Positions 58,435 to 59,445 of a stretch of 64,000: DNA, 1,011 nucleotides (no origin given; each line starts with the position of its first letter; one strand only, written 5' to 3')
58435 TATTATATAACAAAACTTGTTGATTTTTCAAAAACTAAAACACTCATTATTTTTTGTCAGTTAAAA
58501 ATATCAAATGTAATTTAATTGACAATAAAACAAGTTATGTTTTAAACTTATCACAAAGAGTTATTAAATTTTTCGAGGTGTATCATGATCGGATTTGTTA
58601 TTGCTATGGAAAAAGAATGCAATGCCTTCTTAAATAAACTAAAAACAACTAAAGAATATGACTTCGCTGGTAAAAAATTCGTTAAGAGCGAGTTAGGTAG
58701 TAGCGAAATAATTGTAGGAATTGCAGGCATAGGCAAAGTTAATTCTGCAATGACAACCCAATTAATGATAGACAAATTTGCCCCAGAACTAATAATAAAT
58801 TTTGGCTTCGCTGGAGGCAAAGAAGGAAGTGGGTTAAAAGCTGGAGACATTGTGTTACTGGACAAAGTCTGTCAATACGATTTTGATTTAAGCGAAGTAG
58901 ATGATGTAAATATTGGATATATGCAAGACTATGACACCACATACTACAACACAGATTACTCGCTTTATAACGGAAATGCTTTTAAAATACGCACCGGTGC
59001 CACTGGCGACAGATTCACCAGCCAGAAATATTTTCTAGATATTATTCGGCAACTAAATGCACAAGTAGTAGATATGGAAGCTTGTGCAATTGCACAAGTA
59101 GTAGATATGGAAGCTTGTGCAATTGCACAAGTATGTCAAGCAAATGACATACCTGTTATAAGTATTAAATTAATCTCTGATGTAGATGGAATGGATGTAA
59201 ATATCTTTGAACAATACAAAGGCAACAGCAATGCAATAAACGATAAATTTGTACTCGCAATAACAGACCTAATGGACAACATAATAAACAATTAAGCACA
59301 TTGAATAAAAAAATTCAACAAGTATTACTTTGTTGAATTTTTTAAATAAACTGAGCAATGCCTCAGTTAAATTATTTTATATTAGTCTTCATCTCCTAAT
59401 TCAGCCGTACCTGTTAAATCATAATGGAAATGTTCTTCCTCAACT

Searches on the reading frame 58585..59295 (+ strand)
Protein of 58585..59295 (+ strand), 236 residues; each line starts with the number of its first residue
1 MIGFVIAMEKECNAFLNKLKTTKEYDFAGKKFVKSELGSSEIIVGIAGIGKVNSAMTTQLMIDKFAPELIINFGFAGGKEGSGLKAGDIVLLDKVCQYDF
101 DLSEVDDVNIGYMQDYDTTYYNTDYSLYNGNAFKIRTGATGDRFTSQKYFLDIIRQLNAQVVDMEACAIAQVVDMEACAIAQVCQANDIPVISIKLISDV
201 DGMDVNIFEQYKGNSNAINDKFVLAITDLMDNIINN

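Call 16: search_protein_families(library=pfam, proteins=[window:58585-59295:+], max_evalue=0.001)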
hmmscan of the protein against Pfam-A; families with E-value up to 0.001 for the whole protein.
window:58585-59295:+ (236 aa): 1 family
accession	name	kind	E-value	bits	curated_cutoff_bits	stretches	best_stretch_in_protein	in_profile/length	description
PF01048.26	PNP_UDP_1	-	9e-33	114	25.1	1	2-202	2-201/233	Phosphorylase superfamily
